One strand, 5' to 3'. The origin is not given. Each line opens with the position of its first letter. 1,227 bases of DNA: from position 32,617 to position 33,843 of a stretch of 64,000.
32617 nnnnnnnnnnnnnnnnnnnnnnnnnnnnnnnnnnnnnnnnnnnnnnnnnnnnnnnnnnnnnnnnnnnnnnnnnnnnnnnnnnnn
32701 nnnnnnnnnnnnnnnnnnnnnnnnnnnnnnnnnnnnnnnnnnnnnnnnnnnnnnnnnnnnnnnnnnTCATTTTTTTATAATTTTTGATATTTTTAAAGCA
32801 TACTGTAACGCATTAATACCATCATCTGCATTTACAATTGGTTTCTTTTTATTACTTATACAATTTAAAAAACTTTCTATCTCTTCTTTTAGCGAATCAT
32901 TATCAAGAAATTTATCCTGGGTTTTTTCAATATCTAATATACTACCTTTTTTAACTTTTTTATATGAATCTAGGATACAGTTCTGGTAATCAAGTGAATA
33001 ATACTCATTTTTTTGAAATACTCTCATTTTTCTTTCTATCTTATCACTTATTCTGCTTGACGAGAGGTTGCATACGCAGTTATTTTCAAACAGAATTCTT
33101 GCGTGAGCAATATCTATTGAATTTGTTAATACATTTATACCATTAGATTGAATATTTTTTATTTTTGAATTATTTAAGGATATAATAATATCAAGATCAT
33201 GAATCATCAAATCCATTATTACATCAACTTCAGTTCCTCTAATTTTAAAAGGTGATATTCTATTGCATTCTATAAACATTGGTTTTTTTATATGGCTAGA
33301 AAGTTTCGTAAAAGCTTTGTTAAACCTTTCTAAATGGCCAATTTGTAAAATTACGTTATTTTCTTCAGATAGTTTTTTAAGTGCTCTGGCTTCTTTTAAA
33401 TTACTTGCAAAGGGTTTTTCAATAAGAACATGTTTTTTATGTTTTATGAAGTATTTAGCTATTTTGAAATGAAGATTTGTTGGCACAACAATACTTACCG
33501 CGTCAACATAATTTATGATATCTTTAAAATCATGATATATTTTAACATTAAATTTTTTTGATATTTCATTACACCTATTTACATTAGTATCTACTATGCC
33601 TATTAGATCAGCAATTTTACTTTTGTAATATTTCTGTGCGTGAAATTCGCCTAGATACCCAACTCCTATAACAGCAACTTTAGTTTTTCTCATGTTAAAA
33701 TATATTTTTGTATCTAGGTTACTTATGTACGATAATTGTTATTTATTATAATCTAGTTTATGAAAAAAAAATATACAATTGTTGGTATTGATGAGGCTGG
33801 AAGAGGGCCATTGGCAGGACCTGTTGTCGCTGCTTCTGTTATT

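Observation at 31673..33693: GnnA/GnnB-like oxidoreductase and aminotransferase in the lipid A operon predict a GlcN3N (2,3-diamino) lipid A backbone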

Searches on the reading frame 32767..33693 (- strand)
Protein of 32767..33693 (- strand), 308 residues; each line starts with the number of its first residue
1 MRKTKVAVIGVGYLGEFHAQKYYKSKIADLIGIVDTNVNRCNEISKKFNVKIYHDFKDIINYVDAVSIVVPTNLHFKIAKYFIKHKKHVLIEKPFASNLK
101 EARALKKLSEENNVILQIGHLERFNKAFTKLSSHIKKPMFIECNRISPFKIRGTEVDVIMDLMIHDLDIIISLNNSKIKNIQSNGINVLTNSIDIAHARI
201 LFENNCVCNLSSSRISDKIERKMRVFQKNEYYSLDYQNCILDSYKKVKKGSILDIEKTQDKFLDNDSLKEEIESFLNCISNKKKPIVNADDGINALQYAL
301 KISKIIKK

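Call 4: search_protein_families(library=ncbifam, proteins=[window:32767-33693:-], max_evalue=0.00001)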
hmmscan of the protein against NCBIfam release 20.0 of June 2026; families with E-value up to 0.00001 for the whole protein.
window:32767-33693:- (308 aa): 9 families
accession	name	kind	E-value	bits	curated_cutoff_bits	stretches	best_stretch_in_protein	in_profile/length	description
NF040723.1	UDP-GlcNAcDh_Arch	equivalog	2e-60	204.9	450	1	5-302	2-297/302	UDP-N-acetylglucosamine 3-dehydrogenase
TIGR04380.1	myo_inos_iolG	equivalog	9.4e-34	116.7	355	1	4-305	2-322/330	inositol 2-dehydrogenase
NF008607.0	PRK11579.1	subfamily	3.7e-13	49.2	330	1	3-139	4-141/346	oxidoreductase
NF058561.1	BT_2158_fam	equivalog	7e-13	48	750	1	4-148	36-182/487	glycoside 3-dehydrogenase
NF052479.1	LevoglcsnDh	equivalog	9.7e-12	44.2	650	1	1-120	1-131/386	levoglucosan dehydrogenase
NF052679.1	InsChiInosDhIolG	equivalog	1.1e-11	44.4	540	1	5-182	4-193/343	bifunctional inositol 2-dehydrogenase/D-chiro-inositol 1-dehydrogenase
NF041392.1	XylDh_Gfo6_Halo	equivalog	3.8e-09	35.8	350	1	5-122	18-142/350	D-xylose 1-dehydrogenase Gfo6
NF058563.1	BT_2159_fam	equivalog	3.9e-08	32.7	650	1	5-120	2-120/350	disaccharide 3-dehydrogenase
NF007574.0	PRK10206.1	equivalog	3.4e-07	29.6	352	1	50-133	51-136/345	oxidoreductase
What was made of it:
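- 32767..33693 (-): gnnA: predicted NAD-dependent UDP-GlcNAc 3-dehydrogenase (Gfo/Idh/MocA family, 308 aa). The best NCBIfam model is the archaeal UDP-GlcNAc 3-dehydrogenase NF040723, at 205 bits, below its equivalog cutoff of 450 (call 4).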

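Call 5: search_protein_families(library=pfam, proteins=[window:32767-33693:-], max_evalue=0.00001)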
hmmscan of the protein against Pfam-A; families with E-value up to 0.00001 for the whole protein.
window:32767-33693:- (308 aa): 2 families
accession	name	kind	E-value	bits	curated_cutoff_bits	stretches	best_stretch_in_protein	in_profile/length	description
PF01408.29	GFO_IDH_MocA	-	3.1e-29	102.6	24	1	5-120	2-120/120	Oxidoreductase family, NAD-binding Rossmann fold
PF02894.22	GFO_IDH_MocA_C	-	4.7e-06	27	22.9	0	158-298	42-202/218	Oxidoreductase family, C-terminal alpha/beta domain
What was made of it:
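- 32767..33693 (-): Pfam GFO_IDH_MocA matches at 102.6 bits (call 5).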

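Call 6: search_solved_structures(query=window:32767-33693:-, max_evalue=0.00001, show_alignments=2)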
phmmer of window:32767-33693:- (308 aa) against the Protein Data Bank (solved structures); distinct sequences matched with E-value up to 0.00001: 38.
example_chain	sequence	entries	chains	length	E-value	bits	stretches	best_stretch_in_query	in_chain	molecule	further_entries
7bvj_A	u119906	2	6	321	5.6e-56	193.3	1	5-302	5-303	Oxidoreductase, NAD-binding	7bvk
3ezy_A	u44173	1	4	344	2.8e-17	66.3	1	5-299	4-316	Dehydrogenase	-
3cea_A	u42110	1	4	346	1.5e-12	50.8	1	4-170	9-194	Myo-inositol 2-dehydrogenase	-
9m37_A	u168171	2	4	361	3.4e-12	49.6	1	5-211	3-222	P581a DgpA2 and isoorientin complex structure | Gfo/Idh/MocA family protein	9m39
4mkx_A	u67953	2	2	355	1.1e-11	48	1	3-187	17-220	Inositol dehydrogenase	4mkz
4n54_A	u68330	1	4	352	1.2e-11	47.8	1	4-188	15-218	Inositol dehydrogenase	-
3uuw_A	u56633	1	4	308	3.3e-11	46.4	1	1-303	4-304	Putative oxidoreductase with NAD(P)-binding Rossmann-fold domain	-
9azo_A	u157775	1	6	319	4.5e-11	45.9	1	4-135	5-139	PmdC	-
3ec7_A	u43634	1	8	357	1.1e-10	44.6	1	5-181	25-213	Putative Dehydrogenase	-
3gfg_A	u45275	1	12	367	2.2e-10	43.6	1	7-138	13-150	Uncharacterized oxidoreductase yvaA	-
3gdo_A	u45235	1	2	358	4.2e-10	42.7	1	5-138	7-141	Uncharacterized oxidoreductase yvaA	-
3mz0_A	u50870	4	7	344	6.8e-10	42.1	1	5-182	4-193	Inositol 2-dehydrogenase/D-chiro-inositol 3-dehydrogenase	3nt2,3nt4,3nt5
3kux_A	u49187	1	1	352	2.9e-09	40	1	3-133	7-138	Putative oxidoreductase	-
4l9r_A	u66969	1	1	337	4.3e-09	39.4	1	5-182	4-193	Inositol 2-dehydrogenase/D-chiro-inositol 3-dehydrogenase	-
4l8v_A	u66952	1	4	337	4.3e-09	39.4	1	5-182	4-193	Inositol 2-dehydrogenase/D-chiro-inositol 3-dehydrogenase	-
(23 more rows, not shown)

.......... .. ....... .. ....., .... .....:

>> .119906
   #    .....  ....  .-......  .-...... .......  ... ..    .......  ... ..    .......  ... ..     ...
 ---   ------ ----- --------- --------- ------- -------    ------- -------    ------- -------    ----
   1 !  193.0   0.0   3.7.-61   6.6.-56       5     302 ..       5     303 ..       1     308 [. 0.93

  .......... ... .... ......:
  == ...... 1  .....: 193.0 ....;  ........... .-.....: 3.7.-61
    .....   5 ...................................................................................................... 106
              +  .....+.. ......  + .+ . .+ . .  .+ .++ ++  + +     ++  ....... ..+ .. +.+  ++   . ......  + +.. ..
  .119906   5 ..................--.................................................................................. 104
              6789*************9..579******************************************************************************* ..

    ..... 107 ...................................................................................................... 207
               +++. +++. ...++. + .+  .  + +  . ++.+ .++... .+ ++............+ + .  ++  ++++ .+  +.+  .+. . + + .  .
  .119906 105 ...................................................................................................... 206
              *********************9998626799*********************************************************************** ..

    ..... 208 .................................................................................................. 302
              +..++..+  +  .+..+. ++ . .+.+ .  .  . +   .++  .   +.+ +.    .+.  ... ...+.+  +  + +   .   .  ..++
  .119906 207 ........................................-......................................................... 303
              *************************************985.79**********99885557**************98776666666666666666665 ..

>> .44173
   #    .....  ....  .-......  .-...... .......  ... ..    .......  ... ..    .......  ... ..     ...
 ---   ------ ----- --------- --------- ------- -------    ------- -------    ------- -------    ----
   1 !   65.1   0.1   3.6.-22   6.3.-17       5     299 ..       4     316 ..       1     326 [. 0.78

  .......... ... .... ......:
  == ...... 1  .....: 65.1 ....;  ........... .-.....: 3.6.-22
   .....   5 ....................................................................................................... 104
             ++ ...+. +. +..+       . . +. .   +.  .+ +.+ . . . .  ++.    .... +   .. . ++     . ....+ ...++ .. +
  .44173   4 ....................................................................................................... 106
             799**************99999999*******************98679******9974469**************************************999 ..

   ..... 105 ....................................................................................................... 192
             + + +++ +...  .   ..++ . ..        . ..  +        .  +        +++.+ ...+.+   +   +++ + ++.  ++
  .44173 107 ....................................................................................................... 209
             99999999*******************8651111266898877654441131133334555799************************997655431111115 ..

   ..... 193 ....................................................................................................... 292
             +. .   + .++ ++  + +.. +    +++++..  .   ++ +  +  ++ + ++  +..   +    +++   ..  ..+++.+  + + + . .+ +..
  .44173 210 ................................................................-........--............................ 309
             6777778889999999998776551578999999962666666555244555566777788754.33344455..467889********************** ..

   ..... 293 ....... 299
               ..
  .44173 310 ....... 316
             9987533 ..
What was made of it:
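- Closest known: GnnA/GnnB of Acidithiobacillus ferrooxidans. Same: GnnA is the top structural-database match (call 6).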

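Call 8: find_homologous_proteins(query=window:32767-33693:-, max_evalue=1e-10)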
Query window:32767-33693:- (308 aa): 7995 proteins with E <= 1e-10 among 8000 candidates; the best 120 are listed.
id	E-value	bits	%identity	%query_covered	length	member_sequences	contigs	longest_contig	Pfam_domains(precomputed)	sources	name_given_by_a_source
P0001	3.5e-190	648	98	100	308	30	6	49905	PF01408.29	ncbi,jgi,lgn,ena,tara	tara:strand:+ start:6487 stop:7413 length:927 start_codon:yes stop_codon:yes gene_type:complete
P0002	1.1e-171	588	88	100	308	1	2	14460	PF01408.29,PF22725.2,PF02894.23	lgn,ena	-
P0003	2.3e-171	587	89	100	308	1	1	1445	PF01408.29,PF22725.2,PF02894.23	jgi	-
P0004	9.1e-171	585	89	100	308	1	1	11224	PF01408.29,PF22725.2,PF02894.23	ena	-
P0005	1.4e-170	584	89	100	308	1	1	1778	PF01408.29,PF22725.2,PF02894.23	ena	-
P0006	2.6e-170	583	89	100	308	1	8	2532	PF01408.29,PF22725.2,PF02894.23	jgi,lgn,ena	-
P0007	4.1e-170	583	88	100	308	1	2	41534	PF01408.29,PF22725.2,PF02894.23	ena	-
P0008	7.6e-170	582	88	100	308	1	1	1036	PF01408.29,PF22725.2,PF02894.23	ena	-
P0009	9.9e-170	581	88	100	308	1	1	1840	PF01408.29,PF22725.2,PF02894.23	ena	-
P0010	1.6e-169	581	88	100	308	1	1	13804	PF01408.29,PF22725.2,PF02894.23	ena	-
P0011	2.4e-169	580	88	100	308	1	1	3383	PF01408.29,PF22725.2,PF02894.23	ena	-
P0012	4.1e-147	507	77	100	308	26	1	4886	PF01408.29,PF22725.2,PF02894.23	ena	-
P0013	6.8e-143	493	74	100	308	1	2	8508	PF01408.29,PF22725.2,PF07991.19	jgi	-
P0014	6.2e-141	487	74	100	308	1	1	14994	PF01408.29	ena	-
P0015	8.3e-141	486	74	100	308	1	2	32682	PF01408.29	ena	-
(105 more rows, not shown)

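Call 11: find_encoding_contigs(protein=P0001, flank=8000, max_places=4)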
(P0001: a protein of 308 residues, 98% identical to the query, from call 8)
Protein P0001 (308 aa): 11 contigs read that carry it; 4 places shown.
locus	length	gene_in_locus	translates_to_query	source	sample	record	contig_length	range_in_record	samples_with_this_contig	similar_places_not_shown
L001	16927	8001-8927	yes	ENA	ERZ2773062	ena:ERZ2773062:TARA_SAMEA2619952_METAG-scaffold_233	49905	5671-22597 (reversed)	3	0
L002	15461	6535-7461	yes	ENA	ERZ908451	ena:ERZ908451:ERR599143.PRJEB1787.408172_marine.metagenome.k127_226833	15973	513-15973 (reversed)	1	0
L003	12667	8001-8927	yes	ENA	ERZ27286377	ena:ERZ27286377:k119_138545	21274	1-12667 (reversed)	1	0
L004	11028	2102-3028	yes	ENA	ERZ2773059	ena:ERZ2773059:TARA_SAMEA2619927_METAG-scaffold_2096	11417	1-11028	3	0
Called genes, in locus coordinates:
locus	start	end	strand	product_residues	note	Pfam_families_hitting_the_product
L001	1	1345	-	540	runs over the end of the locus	PF06418:CTP_synth_N, PF00117:GATase, PF07722:Peptidase_C26 (weak)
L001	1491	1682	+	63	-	PF11127:YgaP-like_TM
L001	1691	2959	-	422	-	PF01171:ATP_bind_3, PF09179:TilS, PF11734:TilS_C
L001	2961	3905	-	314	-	PF03255:ACCA, PF01039:Carboxyl_trans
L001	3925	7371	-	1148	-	PF02811:PHP, PF07733:DNA_pol3_alpha, PF17657:DNA_pol3_finger, PF14579:HHH_6, PF01336:tRNA_anti-codon (weak)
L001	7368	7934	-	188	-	PF01351:RNase_HII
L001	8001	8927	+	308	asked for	PF01408:GFO_IDH_MocA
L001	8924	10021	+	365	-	PF01041:DegT_DnrJ_EryC1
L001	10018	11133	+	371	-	PF02684:LpxB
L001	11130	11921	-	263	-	PF25084:LbH_EIF2B (weak), PF25087:GMPPB_C (faint), PF00132:Hexapep, PF13720:Acetyltransf_11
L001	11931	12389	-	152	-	PF22817:ApeP-like, PF07977:FabA, PF22818:ApeI-like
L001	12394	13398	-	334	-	PF04613:LpxD, PF25084:LbH_EIF2B (weak), PF25087:GMPPB_C (weak), PF00132:Hexapep (weak), PF14602:Hexapep_2 (faint), PF00132:Hexapep, PF25084:LbH_EIF2B (weak), PF00132:Hexapep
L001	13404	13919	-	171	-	PF03938:OmpH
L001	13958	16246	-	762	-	PF07244:POTRA, PF08479:POTRA_2 (faint), PF07244:POTRA, PF01103:Omp85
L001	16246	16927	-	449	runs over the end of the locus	PF02163:Peptidase_M50, PF13180:PDZ_2 (weak), PF00595:PDZ (faint), PF13180:PDZ_2 (weak), PF17820:PDZ_6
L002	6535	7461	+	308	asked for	PF01408:GFO_IDH_MocA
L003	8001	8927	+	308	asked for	PF01408:GFO_IDH_MocA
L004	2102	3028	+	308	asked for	PF01408:GFO_IDH_MocA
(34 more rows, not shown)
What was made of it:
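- Checked: Gene callers on four near-identical Tara/ENA contigs chose the same 371-aa lpxB (call 11).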

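Call 13: find_related_loci(query=A1, collection=genome_contigs, flank=7000)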
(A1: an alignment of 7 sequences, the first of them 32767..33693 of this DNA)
Query A1 (308 aa) in genome_contigs; peptide patterns used: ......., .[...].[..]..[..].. (x = any residue, [..] = any of these).
600 stretches matched a pattern (row limit reached: there are more); 584 encode a relative of the query (tblastn E <= 1e-3); the best 80 are kept; 80 distinct loci.
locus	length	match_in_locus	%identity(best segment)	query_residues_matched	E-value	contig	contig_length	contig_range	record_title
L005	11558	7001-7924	78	1-308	6e-158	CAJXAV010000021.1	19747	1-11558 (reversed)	MAG TPA_asm: uncultured Gammaproteobacteria bacterium isolate ERR598965_bin.33_MetaBAT_v2.12.1_MAG genome assembly, cont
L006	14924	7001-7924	62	1-308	1e-127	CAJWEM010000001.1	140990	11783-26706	MAG TPA_asm: uncultured Gammaproteobacteria bacterium isolate ERR599032_bin.76_MetaBAT_v2.12.1_MAG genome assembly, cont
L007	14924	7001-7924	72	1-308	1e-145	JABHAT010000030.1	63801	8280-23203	MAG: Gammaproteobacteria bacterium isolate SI036_bin62 k141_950319, whole genome shotgun sequence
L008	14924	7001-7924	63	1-308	1e-128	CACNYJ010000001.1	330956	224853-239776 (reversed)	MAG: uncultured Thiothrix sp. isolate AH-287-I11 genome assembly, contig: AH-287-I11_NODE_1, whole genome shotgun sequen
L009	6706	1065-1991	45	1-306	4e-96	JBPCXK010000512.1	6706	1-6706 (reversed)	MAG: Gammaproteobacteria bacterium isolate MAG_seacave_114 S1Ck127_2701748, whole genome shotgun sequence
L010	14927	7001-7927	50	1-306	2e-94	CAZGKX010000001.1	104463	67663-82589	MAG TPA_asm: uncultured Legionellaceae bacterium isolate binchicken_co266_181 genome assembly, contig: NODE_468_length_1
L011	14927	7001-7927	44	1-306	7e-92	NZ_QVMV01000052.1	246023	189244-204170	Wenzhouxiangella sp. 15190 92, whole genome shotgun sequence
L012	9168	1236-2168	43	1-308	2e-91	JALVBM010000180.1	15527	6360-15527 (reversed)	MAG: Chromatiales bacterium isolate 134-614_maxbin2_scaf2bin.046 134-614_scaffold_1627_c1, whole genome shotgun sequence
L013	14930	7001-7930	46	1-307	3e-91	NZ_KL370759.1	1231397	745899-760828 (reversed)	Legionella wadsworthii DSM 21896 = ATCC 33877 BU07DRAFT_scaffold00001.1, whole genome shotgun sequence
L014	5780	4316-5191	50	3-297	3e-91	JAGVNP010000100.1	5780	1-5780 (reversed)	MAG: Deltaproteobacteria bacterium isolate DeMMO3_31 c_000000026328, whole genome shotgun sequence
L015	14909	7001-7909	48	7-306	3e-91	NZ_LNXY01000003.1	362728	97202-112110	Legionella drozanskii LLAP-1 strain ATCC 700990 Ldro_ctg003, whole genome shotgun sequence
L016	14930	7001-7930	44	1-307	4e-91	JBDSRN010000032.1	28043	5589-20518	MAG: Steroidobacteraceae bacterium isolate cluster1_bin.511 k127_2069833, whole genome shotgun sequence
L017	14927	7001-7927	48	1-306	3e-91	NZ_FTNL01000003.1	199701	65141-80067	Fluoribacter gormanii strain ATCC 33342, whole genome shotgun sequence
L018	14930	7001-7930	42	1-307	9e-91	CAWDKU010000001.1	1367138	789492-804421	MAG: uncultured proteobacterium isolate MFD04540.bin.1.1 genome assembly, contig: contig_2372, whole genome shotgun sequ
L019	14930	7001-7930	43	1-307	8e-91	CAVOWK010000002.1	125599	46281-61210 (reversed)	MAG: uncultured Gammaproteobacteria bacterium isolate MFD00032.bin.2.146 genome assembly, contig: contig_13152, whole ge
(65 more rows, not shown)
